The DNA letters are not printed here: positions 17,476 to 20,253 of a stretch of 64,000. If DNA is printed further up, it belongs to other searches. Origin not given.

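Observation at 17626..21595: Orphan periplasmic bis-MGD enzyme with unusual Cys-cluster spacing and no membrane-anchor subunit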

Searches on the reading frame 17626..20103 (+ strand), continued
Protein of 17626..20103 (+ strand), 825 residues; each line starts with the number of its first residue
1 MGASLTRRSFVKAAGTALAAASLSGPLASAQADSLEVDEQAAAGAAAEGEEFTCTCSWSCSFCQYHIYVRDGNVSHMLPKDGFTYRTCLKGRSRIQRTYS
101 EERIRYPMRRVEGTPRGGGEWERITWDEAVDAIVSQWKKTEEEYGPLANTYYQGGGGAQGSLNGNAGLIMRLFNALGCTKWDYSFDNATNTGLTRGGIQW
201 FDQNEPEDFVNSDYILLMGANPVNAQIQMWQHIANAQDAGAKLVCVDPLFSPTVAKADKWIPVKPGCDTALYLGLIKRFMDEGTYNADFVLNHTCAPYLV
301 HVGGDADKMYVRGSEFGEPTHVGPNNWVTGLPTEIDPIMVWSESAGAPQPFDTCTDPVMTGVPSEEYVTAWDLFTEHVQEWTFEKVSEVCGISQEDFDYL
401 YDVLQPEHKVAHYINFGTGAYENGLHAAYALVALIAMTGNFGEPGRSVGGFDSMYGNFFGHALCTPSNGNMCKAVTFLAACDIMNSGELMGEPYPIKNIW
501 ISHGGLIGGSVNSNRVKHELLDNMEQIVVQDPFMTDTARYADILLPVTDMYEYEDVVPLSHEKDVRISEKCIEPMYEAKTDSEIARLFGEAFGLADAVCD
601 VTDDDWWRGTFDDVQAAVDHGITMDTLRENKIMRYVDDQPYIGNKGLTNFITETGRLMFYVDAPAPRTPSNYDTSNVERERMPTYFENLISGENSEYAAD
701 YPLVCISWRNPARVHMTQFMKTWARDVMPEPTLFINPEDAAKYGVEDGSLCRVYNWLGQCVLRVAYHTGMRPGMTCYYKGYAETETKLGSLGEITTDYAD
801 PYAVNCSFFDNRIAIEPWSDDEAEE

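Call 7: find_homologous_proteins(query=window:17626-20103:+, max_evalue=1e-10)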
Query window:17626-20103:+ (825 aa): 174 proteins with E <= 1e-10 among 8000 candidates; the best 120 are listed.
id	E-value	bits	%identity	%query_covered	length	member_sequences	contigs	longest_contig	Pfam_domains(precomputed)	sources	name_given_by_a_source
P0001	0.0e+0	1970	100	100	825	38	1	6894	PF00384.28,PF01568.28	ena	-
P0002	0.0e+0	1626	82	100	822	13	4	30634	PF00384.28,PF01568.28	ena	-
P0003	0.0e+0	1601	80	100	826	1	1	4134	PF00384.28,PF01568.28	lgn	-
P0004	0.0e+0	1595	81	100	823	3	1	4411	PF00384.28,PF01568.28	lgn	-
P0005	0.0e+0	1581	80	100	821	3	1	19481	PF00384.28,PF01568.28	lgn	-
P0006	0.0e+0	1581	80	99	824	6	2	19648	PF00384.28,PF01568.28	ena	-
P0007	0.0e+0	1578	79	100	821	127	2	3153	PF00384.28,PF01568.28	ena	-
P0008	0.0e+0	1554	79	99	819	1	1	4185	PF00384.28,PF01568.28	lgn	-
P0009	0.0e+0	1549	78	100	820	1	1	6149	PF00384.28,PF01568.28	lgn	-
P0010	0.0e+0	1545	78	100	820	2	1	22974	PF00384.28,PF01568.28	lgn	-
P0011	0.0e+0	1532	78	100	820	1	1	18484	PF00384.28,PF01568.28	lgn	-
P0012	0.0e+0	1523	77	100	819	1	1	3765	PF00384.28,PF01568.28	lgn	-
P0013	0.0e+0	1501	76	100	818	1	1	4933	PF00384.28,PF01568.28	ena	-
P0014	0.0e+0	1485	76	99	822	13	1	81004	PF00384.28,PF01568.28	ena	-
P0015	0.0e+0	1474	74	99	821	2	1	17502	PF00384.28,PF01568.28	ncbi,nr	ncbi:MAG: molybdopterin-dependent oxidoreductase [Eggerthellaceae bacterium]|nr:molybdopterin-depend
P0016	0.0e+0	1425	74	96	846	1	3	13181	PF00384.28,PF01568.28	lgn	-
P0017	0.0e+0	1417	71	99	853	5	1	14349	PF00384.28,PF01568.28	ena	-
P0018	0.0e+0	1412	72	99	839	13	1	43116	PF00384.28,PF01568.28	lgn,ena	-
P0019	0.0e+0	1399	71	99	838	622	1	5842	PF00384.28,PF01568.28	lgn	-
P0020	0.0e+0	1380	70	100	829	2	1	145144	PF00384.28,PF01568.28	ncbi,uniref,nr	ncbi:molybdopterin-dependent oxidoreductase [Adlercreutzia sp. ZJ138]|uniref:molybdopterin-containin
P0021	0.0e+0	1379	70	100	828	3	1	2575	PF00384.28,PF01568.28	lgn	-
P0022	0.0e+0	1365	69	100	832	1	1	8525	PF00384.28,PF01568.28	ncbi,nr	ncbi:MAG: molybdopterin-dependent oxidoreductase [Actinobacteria bacterium]|nr:molybdopterin-depende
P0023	0.0e+0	1364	69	99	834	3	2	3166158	PF00384.28,PF01568.28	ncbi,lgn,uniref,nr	ncbi:Dimethyl sulfoxide reductase DmsA precursor [Slackia heliotrinireducens]|uniref:Anaerobic dehyd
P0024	0.0e+0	1361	69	100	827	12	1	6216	PF00384.28,PF01568.28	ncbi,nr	ncbi:MAG: molybdopterin-dependent oxidoreductase [Adlercreutzia sp.]|nr:molybdopterin-dependent oxid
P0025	0.0e+0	1342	69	99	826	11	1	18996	PF00384.28,PF01568.28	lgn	-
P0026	0.0e+0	1339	69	100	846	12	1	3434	PF00384.28,PF01568.28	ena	-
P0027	0.0e+0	1336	69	100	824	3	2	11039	PF00384.28,PF01568.28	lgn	-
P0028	0.0e+0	1333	69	99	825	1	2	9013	PF10518.15,PF00384.28,PF01568.28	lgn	-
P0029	0.0e+0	1331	68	99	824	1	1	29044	PF00384.28,PF01568.28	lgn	-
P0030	0.0e+0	1325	69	99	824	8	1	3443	PF00384.28,PF01568.28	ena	-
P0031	0.0e+0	1313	67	100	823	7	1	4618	PF00384.28,PF01568.28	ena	-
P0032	0.0e+0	1309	67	100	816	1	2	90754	PF10518.15,PF00384.28,PF01568.28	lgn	-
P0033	0.0e+0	1286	66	99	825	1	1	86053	PF00384.28,PF01568.28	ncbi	-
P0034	0.0e+0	1272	67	100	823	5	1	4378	PF00384.28,PF01568.28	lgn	-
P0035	0.0e+0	1142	59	100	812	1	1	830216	PF10518.15,PF00384.28,PF01568.28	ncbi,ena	-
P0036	0.0e+0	1125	59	100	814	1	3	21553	PF10518.15,PF00384.28,PF01568.28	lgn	-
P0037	0.0e+0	1122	60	93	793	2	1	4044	PF00384.28,PF01568.28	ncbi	-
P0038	4.0e-273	927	52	99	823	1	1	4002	PF00384.28,PF01568.28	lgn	-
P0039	3.6e-265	900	50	99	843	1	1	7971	PF00384.28,PF01568.28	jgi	jgi:molybdopterin-containing oxidoreductase family molybdopterin binding subunit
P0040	2.5e-261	888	48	99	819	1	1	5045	PF00384.28,PF01568.28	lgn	-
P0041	2.5e-208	712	43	100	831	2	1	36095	PF00384.28,PF01568.28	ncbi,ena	-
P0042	1.2e-188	647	41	95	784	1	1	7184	PF00384.28,PF01568.28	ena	-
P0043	5.0e-146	506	35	99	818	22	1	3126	PF00384.28,PF01568.28,PF04879.22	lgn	-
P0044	2.2e-140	487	35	99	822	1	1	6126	PF00384.28,PF01568.28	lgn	-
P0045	2.4e-137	477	35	99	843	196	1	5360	PF00384.28,PF01568.28,PF04879.22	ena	-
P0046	1.6e-136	475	34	99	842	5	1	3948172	PF00384.28,PF01568.28,PF04879.22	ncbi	-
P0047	6.1e-135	469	34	99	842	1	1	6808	PF00384.28,PF01568.28,PF04879.22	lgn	-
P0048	1.1e-134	469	34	99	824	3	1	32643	PF00384.28,PF01568.28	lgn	-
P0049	6.5e-134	466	34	99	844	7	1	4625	PF00384.28,PF01568.28,PF04879.22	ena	-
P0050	2.2e-133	464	34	99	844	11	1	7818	PF00384.28,PF01568.28,PF04879.22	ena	-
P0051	3.2e-133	464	34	99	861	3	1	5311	PF00384.28,PF01568.28,PF04879.22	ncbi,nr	ncbi:MAG: molybdopterin-dependent oxidoreductase [Eggerthellaceae bacterium]|nr:molybdopterin-depend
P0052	4.4e-131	457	34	99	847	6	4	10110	PF00384.28,PF01568.28,PF04879.22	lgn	-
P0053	7.2e-131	456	33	99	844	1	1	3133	PF00384.28,PF01568.28,PF04879.22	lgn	-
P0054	8.1e-131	456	34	99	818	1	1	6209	PF00384.28,PF01568.28,PF04879.22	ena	-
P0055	4.6e-128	447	32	99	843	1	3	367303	PF10518.15,PF00384.28,PF01568.28,PF04879.22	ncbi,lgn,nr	ncbi:MAG: molybdopterin-dependent oxidoreductase [Gordonibacter sp.]|nr:molybdopterin-dependent oxid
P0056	1.3e-126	442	34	99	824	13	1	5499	PF00384.28,PF01568.28,PF04879.22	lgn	-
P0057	1.4e-124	435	34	99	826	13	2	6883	PF10518.15,PF00384.28,PF01568.28,PF04879.22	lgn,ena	-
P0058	9.8e-122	426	33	99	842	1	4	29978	PF00384.28,PF01568.28,PF04879.22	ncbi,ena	-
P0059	5.4e-120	420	33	99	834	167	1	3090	PF00384.28,PF01568.28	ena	-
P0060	6.1e-120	420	32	99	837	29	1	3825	PF00384.28,PF01568.28,PF04879.22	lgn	-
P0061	1.2e-119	419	33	99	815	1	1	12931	PF00384.28,PF01568.28,PF04879.22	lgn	-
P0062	1.7e-118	415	32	99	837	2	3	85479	PF00384.28,PF01568.28,PF04879.22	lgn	-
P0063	8.8e-118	413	33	99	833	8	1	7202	PF00384.28,PF01568.28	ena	-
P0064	5.9e-117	410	33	98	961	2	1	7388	PF00384.28,PF01568.28,PF04879.22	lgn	-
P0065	6.2e-116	407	32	99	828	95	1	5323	PF00384.28,PF01568.28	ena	-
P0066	9.5e-116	406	32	99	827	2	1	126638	PF00384.28,PF01568.28,PF04879.22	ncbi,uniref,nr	ncbi:molybdopterin-dependent oxidoreductase [Adlercreutzia sp. ZJ304]|uniref:molybdopterin-dependent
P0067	1.3e-115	405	33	99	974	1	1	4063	PF10518.15,PF00384.28,PF01568.28,PF04879.22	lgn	-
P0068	3.3e-114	401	32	99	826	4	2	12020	PF00384.28,PF01568.28,PF04879.22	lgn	-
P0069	6.1e-114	400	32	98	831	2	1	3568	PF00384.28,PF01568.28,PF04879.22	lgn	-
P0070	2.3e-113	398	32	98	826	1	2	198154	PF00384.28,PF01568.28,PF04879.22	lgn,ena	-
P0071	3.5e-113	397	31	92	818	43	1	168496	PF00384.28,PF01568.28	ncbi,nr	ncbi:MAG: molybdopterin-dependent oxidoreductase [Eggerthellaceae bacterium]|nr:molybdopterin-depend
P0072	4.4e-113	397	32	98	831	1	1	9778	PF00384.28,PF01568.28,PF04879.22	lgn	-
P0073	4.4e-113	397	31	99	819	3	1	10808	PF00384.28,PF01568.28,PF04879.22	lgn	-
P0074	5.4e-113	397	33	94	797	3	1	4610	PF00384.28,PF01568.28,PF04879.22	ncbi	ncbi:MAG: molybdopterin-dependent oxidoreductase, partial [Raoultibacter sp.]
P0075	1.2e-112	396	32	99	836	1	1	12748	PF00384.28,PF01568.28,PF04879.22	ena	-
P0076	3.7e-112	394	31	99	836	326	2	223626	PF00384.28,PF01568.28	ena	-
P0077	4.2e-112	394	32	99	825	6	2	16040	PF00384.28,PF01568.28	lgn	-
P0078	1.0e-111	393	32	99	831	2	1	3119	PF00384.28,PF01568.28,PF04879.22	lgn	-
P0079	2.7e-111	391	32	91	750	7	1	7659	PF00384.28,PF01568.28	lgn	-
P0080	6.4e-110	387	30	98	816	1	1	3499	PF00384.28,PF01568.28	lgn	-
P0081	1.4e-109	386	31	99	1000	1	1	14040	PF10518.15,PF00384.28,PF01568.28,PF04879.22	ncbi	-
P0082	2.2e-109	385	32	98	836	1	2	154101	PF00384.28,PF01568.28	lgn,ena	-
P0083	2.4e-109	385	30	99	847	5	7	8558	PF00384.28,PF01568.28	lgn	-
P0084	5.4e-109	384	31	99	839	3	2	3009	PF00384.28,PF01568.28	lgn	-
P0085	2.5e-108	381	31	98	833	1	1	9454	PF10518.15,PF00384.28,PF01568.28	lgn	-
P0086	3.7e-108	381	30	99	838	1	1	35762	PF00384.28,PF01568.28,PF04879.22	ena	-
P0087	2.3e-107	378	30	98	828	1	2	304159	PF00384.28,PF01568.28,PF04879.22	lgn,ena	-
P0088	3.2e-107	378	31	99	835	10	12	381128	PF00384.28,PF01568.28,PF04879.22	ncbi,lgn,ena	-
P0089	2.1e-105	372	30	99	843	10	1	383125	PF00384.28,PF01568.28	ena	-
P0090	3.0e-105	371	31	99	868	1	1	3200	PF00384.28,PF01568.28,PF04879.22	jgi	jgi:molybdopterin-containing oxidoreductase family molybdopterin binding subunit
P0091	6.3e-105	370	32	99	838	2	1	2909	PF00384.28,PF01568.28,PF04879.22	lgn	-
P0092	1.2e-103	366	31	99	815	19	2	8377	PF00384.28,PF01568.28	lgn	-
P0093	2.2e-103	365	31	99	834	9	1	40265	PF00384.28,PF01568.28,PF04879.22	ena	-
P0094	3.4e-103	364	31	99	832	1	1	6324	PF00384.28,PF01568.28,PF04879.22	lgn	-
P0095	5.9e-103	364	32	92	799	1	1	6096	PF00384.28,PF01568.28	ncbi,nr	ncbi:MAG: molybdopterin-dependent oxidoreductase, partial [Slackia sp.]|nr:molybdopterin-dependent o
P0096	9.2e-103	363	29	93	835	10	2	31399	PF00384.28,PF01568.28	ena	-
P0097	2.1e-102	362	30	98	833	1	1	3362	PF10518.15,PF00384.28,PF01568.28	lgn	-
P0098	4.5e-101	357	30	99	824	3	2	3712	PF00384.28,PF01568.28,PF04879.22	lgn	-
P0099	1.3e-100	356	32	99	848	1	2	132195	PF00384.28,PF01568.28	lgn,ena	-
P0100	1.6e-100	356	30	99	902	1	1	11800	PF00384.28,PF01568.28,PF04879.22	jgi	jgi:molybdopterin-containing oxidoreductase family molybdopterin binding subunit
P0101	5.5e-100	354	31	99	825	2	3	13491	PF00384.28,PF01568.28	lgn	-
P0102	1.2e-99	353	31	99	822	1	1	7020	PF00384.28,PF01568.28,PF04879.22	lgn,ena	-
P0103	2.2e-99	352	29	98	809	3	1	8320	PF00384.28,PF01568.28,PF04879.22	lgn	-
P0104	5.3e-99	351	31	99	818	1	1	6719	PF00384.28,PF01568.28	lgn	-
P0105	2.5e-98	348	30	99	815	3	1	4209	PF10518.15,PF00384.28,PF01568.28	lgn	-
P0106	4.9e-98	347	32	99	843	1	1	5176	PF00384.28,PF01568.28,PF04879.22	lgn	-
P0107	2.5e-97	345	29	99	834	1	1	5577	PF00384.28,PF01568.28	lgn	-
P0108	2.2e-96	342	31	90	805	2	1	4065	PF00384.28,PF01568.28,PF04879.22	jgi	jgi:molybdopterin-containing oxidoreductase family molybdopterin binding subunit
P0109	2.0e-95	339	31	99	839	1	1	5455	PF00384.28,PF01568.28,PF04879.22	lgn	-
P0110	1.5e-93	332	31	99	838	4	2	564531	PF00384.28,PF01568.28,PF04879.22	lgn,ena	-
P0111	6.7e-92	327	29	99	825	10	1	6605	PF00384.28,PF01568.28,PF04879.22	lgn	-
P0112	1.1e-90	323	29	98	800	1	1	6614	PF10518.15,PF00384.28,PF01568.28,PF04879.22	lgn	-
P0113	2.5e-90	322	30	99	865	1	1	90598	PF00384.28,PF01568.28,PF04879.22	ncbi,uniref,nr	ncbi:molybdopterin-dependent oxidoreductase [Eggerthella guodeyinii]|uniref:Molybdopterin-dependent 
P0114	4.1e-90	321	31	99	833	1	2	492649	PF00384.28,PF01568.28,PF04879.22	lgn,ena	-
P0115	1.9e-89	319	30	99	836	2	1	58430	PF00384.28,PF01568.28,PF04879.22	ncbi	-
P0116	2.7e-88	315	31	99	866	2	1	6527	PF00384.28,PF01568.28,PF04879.22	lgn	-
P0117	1.9e-87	312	30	98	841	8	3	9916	PF00384.28,PF01568.28,PF04879.22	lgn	-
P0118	3.8e-84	301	29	98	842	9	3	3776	PF00384.28,PF01568.28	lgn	-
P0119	8.6e-84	300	28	99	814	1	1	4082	PF00384.28,PF01568.28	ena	-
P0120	6.8e-83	297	29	99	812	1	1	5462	PF00384.28,PF01568.28,PF04879.22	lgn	-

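Call 10: find_related_loci(query=window:17626-20103:+, collection=genome_contigs, flank=8000)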
Query window:17626-20103:+ (825 aa) in genome_contigs; peptide patterns used: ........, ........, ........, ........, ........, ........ (x = any residue, [..] = any of these).
175 stretches matched a pattern; 167 encode a relative of the query (tblastn E <= 1e-3); the best 80 are kept; 80 distinct loci.
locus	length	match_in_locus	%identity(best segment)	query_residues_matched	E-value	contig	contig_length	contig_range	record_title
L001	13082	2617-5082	82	1-825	0e+0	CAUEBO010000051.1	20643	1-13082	MAG TPA_asm: uncultured Eggerthellaceae bacterium isolate SRR18940301_bin.37_MetaWRAP_v1.3_MAG genome assembly, contig:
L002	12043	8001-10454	80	1-818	0e+0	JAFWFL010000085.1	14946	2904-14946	MAG: Coriobacteriales bacterium isolate RGIG5691 Sheep_Duodenum.Co__c825288, whole genome shotgun sequence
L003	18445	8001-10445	77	1-818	0e+0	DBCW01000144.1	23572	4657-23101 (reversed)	MAG TPA_asm: Eggerthellales bacterium UBA948 UBA948_contig_8445, whole genome shotgun sequence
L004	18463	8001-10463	79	1-825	0e+0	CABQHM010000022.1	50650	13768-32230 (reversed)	MAG TPA_asm: uncultured Coriobacteriales bacterium isolate MGYG-HGUT-00585 genome assembly, contig: GUT_GENOME017973_22,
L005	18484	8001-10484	71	1-822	0e+0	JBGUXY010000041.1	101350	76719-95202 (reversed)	MAG: Eggerthellaceae bacterium isolate ruminal_MAG_490 ruminal_MAG_490_contig_0041, whole genome shotgun sequence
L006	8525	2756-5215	69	1-825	0e+0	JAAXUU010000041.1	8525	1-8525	MAG: Actinomycetota bacterium isolate W4_Combined_metabat2_085 W4_Combined_metabat2_085_NODE_3252, whole genome shotgun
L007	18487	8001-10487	71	1-823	0e+0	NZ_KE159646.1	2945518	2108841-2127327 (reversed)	Adlercreutzia caecimuris B7 acPFx-supercont1.1, whole genome shotgun sequence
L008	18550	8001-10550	69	1-825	0e+0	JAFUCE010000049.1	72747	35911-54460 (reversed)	MAG: Eggerthellaceae bacterium isolate RGIG4361 Roe_deer_Jejunum-3__c31724, whole genome shotgun sequence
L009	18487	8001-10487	70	1-823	0e+0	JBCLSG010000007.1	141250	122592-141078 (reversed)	Eggerthellaceae bacterium 24-137 voucher GPTB0070 scaffold7, whole genome shotgun sequence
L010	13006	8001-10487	70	1-823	0e+0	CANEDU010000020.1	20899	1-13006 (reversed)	MAG TPA_asm: uncultured Adlercreutzia sp. isolate SRR18439543_bin.26_metawrap_v1.3_MAG genome assembly, contig: NODE.141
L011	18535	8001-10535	69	1-824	0e+0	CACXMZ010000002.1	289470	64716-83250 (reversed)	MAG: uncultured Coriobacteriaceae bacterium isolate RUG11413 genome assembly, contig: RUG11413_asm_2, whole genome shotg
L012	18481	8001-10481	69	1-825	0e+0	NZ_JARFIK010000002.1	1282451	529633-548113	Adlercreutzia equolifaciens strain DFI.6.87 HFGBBLGB_2, whole genome shotgun sequence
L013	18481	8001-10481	69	1-825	0e+0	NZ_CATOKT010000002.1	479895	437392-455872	MAG: uncultured Adlercreutzia sp. isolate MGG30871_1680015461 SAMEA4643410_1, whole genome shotgun sequence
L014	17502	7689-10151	74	1-820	0e+0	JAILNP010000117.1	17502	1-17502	MAG: Eggerthellaceae bacterium isolate RUI283 k141_5857223_flag=0_multi=9.0000_len=17502, whole genome shotgun sequence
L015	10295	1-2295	70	59-825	0e+0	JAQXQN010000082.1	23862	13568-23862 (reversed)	MAG: Eggerthellales bacterium isolate SUG1432 k141_3492694, whole genome shotgun sequence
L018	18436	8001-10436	59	1-822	0e+0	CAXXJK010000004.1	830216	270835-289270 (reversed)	MAG: Coriobacteriales bacterium isolate 8255fbb1-537d-437b-9469-26891dfb6b17 genome assembly, contig: contig_4, whole ge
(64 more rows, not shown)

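Call 29: search_protein_families(library=pfam, proteins=[L012:11959-13209:+, L012:13206-14048:+, L012:14057-14737:+, L012:14851-15540:+, L018:11090-12268:+], max_evalue=0.001)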
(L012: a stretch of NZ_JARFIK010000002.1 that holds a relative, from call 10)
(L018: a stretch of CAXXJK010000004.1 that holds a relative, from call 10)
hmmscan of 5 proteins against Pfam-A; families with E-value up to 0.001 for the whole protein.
L012:11959-13209:+ (416 aa): 12 families
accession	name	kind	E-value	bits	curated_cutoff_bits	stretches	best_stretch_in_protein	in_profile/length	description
PF00037.32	Fer4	-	8e-19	67.1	21.1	3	266-286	3-23/24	4Fe-4S binding domain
PF12838.12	Fer4_7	-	4.9e-17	62.6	27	3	29-70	4-50/52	4Fe-4S dicluster domain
PF13484.11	Fer4_16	-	7.7e-13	49.5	30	0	57-84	1-30/66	4Fe-4S double cluster binding domain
PF14697.11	Fer4_21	-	3.3e-11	43.6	35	1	267-316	4-54/59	4Fe-4S dicluster domain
PF12797.12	Fer4_2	-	3.4e-10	39.6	24.5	2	50-69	2-21/22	4Fe-4S binding domain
PF13237.11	Fer4_10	-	5.5e-10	39.5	25.5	2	264-315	2-53/53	4Fe-4S dicluster domain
PF12837.12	Fer4_6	-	1.7e-09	37.6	25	2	299-319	4-24/24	4Fe-4S binding domain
PF13187.11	Fer4_9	-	3.2e-09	37.1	27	2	270-318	1-51/52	4Fe-4S dicluster domain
PF25160.1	LdpA_Fe-S-bd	-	7.8e-06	26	27.6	1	33-74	9-44/49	LdpA Fe-S cluster-binding domain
PF13183.11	Fer4_8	-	5.4e-05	24.1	27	0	57-71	4-19/68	4Fe-4S dicluster domain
PF12800.12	Fer4_4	-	7.5e-05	23.2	24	0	55-69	1-15/17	4Fe-4S binding domain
PF13459.11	Fer4_15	-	0.00084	20.4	22.4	0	53-74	3-23/66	4Fe-4S single cluster domain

L012:13206-14048:+ (280 aa): 0 families

L012:14057-14737:+ (226 aa): 1 family
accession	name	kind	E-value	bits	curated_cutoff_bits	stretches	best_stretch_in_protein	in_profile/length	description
PF02613.20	Nitrate_red_del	-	0.00012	22.6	22.2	1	124-192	64-129/136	Nitrate reductase delta subunit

L012:14851-15540:+ (229 aa): 1 family
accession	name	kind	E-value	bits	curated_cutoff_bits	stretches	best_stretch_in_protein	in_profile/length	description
PF01558.24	POR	-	5.1e-31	108.6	27.4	1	10-168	1-172/173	Pyruvate ferredoxin/flavodoxin oxidoreductase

L018:11090-12268:+ (392 aa): 1 family
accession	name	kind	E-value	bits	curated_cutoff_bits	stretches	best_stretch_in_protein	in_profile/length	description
PF03916.19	NrfD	-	3.7e-42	145.5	25.8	1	38-323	3-309/313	Polysulphide reductase, NrfD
